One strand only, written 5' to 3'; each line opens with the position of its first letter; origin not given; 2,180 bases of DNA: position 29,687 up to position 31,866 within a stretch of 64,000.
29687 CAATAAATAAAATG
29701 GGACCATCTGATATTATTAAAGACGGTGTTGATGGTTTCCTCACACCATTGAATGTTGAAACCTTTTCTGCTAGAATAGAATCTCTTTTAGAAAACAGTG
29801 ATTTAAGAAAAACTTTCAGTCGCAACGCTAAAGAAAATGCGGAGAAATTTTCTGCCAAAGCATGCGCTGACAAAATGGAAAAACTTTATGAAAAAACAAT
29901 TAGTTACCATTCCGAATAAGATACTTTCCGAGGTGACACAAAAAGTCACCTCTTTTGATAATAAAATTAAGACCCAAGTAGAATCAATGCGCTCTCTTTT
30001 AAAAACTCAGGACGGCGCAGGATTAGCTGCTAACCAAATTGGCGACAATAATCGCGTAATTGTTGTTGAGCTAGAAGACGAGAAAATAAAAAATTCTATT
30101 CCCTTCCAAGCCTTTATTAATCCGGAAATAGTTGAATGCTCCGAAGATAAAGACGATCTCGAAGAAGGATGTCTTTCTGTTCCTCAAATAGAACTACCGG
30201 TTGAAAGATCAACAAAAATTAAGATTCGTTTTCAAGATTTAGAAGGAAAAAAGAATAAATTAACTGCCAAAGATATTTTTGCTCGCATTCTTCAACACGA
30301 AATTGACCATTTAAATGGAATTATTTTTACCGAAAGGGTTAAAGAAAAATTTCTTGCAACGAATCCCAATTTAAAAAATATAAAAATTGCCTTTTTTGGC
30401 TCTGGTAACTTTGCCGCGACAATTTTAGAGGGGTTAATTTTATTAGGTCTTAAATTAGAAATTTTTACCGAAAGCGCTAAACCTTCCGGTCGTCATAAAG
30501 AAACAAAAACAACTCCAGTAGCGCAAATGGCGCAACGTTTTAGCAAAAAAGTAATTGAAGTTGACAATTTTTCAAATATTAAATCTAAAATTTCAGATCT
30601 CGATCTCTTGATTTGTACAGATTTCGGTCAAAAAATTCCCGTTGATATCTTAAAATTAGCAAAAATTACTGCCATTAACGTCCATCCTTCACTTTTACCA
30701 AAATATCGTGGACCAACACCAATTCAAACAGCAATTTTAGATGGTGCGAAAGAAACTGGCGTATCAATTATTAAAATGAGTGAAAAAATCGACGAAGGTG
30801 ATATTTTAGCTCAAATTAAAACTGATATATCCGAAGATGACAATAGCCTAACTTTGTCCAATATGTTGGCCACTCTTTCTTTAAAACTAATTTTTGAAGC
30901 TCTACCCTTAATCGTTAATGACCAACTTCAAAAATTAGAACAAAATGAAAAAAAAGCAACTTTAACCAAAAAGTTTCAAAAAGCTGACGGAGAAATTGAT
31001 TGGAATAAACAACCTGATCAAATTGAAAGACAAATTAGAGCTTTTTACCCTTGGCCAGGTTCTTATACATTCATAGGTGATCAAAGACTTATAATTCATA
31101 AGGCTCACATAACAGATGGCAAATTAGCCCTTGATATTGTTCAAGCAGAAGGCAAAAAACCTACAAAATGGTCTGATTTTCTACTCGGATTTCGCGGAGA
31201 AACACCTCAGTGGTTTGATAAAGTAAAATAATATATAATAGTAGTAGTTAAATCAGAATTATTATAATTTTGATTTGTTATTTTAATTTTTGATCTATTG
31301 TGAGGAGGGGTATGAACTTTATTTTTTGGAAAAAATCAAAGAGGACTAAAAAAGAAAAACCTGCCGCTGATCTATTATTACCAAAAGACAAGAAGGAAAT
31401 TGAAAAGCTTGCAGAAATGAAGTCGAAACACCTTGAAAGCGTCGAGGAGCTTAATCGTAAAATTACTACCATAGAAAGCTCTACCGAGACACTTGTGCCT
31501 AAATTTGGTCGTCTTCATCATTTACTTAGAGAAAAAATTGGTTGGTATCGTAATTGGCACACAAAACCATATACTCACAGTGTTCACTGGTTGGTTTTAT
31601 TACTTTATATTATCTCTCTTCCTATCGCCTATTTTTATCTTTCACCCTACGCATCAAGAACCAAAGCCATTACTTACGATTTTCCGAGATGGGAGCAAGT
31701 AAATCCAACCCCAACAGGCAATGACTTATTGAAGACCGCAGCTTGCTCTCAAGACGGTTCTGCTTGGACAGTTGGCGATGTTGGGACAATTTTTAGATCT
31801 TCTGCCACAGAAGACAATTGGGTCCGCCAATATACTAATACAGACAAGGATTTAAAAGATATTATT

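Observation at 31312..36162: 1616-aa surface protein built from ~18 near-identical Asp-box (BNR) blades plus Ig-like and CarboxypepD_reg-like modules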

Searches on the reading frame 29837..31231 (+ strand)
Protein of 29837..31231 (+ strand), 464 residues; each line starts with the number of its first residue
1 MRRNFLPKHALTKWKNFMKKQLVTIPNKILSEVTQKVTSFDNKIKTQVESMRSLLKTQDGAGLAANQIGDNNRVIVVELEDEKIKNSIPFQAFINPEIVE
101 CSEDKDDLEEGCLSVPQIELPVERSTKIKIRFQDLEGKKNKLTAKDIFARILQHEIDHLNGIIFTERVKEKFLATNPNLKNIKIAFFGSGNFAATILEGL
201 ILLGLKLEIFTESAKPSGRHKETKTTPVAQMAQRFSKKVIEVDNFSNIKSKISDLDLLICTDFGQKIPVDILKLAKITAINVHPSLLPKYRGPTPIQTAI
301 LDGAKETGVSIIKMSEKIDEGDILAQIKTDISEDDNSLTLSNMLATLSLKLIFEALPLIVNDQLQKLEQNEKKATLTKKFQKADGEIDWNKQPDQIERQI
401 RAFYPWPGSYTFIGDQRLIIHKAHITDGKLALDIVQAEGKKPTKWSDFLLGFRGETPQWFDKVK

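Call 70: search_protein_families(library=pfam, proteins=[window:29837-31231:+], max_evalue=0.00001)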
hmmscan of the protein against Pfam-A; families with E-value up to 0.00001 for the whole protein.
window:29837-31231:+ (464 aa): 3 families
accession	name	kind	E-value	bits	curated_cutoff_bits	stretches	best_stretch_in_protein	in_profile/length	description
PF01327.26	Pep_deformylase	-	1.2e-47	161.8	22.8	1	20-170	2-152/156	Polypeptide deformylase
PF00551.24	Formyl_trans_N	-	3.5e-29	102.3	26.1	1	183-355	2-180/181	Formyl transferase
PF02911.23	Formyl_trans_C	-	2.6e-15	56.9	21.1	1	380-427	2-49/100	Formyl transferase, C-terminal domain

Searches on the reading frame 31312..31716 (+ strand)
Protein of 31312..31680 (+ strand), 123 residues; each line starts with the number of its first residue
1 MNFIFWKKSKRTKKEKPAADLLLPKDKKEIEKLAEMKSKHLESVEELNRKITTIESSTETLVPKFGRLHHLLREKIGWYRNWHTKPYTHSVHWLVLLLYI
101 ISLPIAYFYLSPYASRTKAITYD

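Call 63: search_protein_families(library=pfam, proteins=[window:31312-31680:+], max_evalue=10)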
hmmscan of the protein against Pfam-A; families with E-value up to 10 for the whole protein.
window:31312-31680:+ (123 aa): 5 families
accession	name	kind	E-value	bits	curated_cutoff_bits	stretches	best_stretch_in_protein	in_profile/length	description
PF17324.7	BLI1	-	0.0032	18.6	26.9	1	25-57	55-87/111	BLOC-1 interactor 1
PF24073.1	DUF7365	-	0.04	14.5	27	1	4-73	28-95/101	Coiled-coil region of unknown function (DUF7365)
PF21521.3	MYO6_lever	-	0.054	14.2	27.3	1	13-65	59-113/141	Myosin VI, lever arm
PF06161.16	DUF975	-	0.061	13.6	34.8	1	76-122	207-236/243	Protein of unknown function (DUF975)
PF05852.16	DUF848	-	0.11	13.1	25.3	1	10-57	56-103/145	Gammaherpesvirus protein of unknown function (DUF848)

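Call 66: find_homologous_proteins(query=A5, max_evalue=0.001)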
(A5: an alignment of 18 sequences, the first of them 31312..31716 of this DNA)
Query A5 (18 sequences) (135 aa, profile of the alignment): 10 proteins with E <= 0.001 among 3903 candidates.
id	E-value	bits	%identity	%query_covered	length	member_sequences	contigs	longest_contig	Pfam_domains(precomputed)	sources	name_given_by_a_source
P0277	3.2e-32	129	47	64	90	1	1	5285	-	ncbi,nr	ncbi:MAG: hypothetical protein M1324_00350, partial [Patescibacteria group bacterium]|nr:hypothetica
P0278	5.0e-32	128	37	80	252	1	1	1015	PF25852.1,PF14870.13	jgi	jgi:hypothetical protein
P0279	1.1e-21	95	34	71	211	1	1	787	-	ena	-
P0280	1.1e-17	82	30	59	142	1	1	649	-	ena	-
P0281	2.0e-17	81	39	55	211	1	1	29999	-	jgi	-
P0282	1.3e-16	79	37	44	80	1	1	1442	-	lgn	-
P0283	3.5e-16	77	35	53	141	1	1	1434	-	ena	-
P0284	4.3e-16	77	38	50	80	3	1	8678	-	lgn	-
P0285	5.4e-16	77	33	53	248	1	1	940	-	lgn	-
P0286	1.9e-11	62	31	51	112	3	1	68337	-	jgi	-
